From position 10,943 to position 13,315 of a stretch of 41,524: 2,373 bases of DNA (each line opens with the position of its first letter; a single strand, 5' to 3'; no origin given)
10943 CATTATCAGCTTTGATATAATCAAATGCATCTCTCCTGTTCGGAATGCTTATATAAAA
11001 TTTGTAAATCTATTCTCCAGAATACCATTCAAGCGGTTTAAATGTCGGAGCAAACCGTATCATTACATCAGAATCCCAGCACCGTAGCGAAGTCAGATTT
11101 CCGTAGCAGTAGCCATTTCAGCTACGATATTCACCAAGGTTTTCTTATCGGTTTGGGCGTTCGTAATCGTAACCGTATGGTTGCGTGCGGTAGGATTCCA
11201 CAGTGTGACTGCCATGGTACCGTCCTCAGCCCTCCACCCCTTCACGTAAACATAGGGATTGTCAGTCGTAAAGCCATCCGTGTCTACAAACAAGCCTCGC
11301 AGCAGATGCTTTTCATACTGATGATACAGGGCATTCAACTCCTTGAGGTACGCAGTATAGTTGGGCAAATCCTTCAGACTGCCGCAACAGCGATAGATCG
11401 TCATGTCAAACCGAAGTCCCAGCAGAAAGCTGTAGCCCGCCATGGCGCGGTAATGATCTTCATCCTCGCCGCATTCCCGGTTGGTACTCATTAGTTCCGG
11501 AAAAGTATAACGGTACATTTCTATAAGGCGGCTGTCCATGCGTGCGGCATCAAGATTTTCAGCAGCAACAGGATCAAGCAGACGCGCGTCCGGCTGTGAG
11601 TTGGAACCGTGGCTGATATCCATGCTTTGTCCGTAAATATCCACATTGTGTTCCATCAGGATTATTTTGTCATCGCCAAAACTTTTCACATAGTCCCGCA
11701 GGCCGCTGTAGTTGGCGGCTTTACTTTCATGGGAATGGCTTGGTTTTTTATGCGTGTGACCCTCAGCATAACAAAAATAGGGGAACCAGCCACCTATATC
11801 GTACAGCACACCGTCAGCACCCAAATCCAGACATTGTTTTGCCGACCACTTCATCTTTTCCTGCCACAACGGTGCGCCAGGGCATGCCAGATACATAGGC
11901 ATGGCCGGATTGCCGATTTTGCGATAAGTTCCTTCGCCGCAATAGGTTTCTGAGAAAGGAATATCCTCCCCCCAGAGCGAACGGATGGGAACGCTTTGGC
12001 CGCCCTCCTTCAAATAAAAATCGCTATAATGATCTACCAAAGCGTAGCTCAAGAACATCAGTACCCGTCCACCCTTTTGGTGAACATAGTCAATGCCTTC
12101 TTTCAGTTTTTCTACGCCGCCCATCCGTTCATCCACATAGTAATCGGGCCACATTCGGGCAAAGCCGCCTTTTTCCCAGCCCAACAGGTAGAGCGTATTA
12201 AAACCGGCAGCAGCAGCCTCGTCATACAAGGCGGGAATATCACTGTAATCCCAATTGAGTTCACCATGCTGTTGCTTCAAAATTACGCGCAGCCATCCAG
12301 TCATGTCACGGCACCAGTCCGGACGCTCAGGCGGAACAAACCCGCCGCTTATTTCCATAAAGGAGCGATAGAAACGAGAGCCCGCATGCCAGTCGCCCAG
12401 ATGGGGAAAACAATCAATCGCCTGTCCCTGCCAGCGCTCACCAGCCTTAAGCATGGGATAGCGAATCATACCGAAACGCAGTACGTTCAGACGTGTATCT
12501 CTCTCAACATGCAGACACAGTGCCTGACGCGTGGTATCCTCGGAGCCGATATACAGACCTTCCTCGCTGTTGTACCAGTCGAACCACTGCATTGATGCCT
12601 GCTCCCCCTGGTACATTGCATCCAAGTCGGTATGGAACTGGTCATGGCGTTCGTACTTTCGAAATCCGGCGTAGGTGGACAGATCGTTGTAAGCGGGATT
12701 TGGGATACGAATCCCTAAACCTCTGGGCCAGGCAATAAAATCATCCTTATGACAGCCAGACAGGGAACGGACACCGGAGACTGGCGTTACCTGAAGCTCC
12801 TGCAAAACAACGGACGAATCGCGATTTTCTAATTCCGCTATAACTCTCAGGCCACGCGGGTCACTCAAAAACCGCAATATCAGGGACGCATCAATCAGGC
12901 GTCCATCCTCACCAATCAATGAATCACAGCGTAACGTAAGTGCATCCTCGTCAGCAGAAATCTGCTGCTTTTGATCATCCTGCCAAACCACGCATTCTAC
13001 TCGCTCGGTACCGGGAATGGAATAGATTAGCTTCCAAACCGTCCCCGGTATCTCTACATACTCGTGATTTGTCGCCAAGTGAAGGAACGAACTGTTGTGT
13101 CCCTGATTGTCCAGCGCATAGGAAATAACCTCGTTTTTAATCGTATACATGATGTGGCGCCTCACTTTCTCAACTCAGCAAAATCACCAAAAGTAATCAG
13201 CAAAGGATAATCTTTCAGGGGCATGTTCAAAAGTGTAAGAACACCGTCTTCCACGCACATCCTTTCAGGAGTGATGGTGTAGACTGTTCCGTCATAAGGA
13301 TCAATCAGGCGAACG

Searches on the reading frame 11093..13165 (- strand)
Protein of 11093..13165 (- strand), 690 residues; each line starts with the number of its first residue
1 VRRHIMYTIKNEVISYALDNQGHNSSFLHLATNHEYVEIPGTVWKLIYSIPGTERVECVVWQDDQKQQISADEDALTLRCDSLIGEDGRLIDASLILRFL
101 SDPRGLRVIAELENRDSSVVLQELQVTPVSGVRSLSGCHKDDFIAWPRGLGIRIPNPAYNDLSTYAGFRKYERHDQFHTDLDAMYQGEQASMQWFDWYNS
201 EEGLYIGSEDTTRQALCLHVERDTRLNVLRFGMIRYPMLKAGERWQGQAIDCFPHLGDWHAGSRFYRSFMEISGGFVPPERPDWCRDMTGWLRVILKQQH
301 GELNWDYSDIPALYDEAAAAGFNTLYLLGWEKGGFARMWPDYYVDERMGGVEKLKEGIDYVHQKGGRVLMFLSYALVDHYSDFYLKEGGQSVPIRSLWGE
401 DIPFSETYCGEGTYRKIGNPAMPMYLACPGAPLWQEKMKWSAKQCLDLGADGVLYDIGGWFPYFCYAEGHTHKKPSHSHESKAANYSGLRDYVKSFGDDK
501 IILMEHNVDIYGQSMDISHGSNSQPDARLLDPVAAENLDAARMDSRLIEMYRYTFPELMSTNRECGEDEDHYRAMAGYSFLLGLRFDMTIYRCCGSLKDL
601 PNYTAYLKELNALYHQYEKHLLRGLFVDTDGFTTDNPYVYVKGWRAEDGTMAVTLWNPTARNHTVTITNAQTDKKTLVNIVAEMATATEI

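Call 4: search_protein_families(library=pfam, proteins=[window:11093-13165:-], max_evalue=0.1)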
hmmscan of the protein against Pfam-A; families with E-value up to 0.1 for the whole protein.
window:11093-13165:- (690 aa): 1 family
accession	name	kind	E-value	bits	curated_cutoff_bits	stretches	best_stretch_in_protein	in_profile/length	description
PF19773.5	DUF6259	-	2e-15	57.1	28.7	1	255-524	12-269/300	Domain of unknown function (DUF6259)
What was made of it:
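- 11093..13150 (-): DUF6259 copy 2 (685 aa from ATG 13150). It has Ala where 80 of 81 relatives have the Asp that follows the GW motif. PF19773 at 57 bits (call 4).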

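Call 5: search_protein_families(library=ncbifam, proteins=[window:11093-13165:-], max_evalue=0.1)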
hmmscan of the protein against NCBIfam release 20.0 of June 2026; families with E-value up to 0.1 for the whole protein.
window:11093-13165:- (690 aa): 0 families
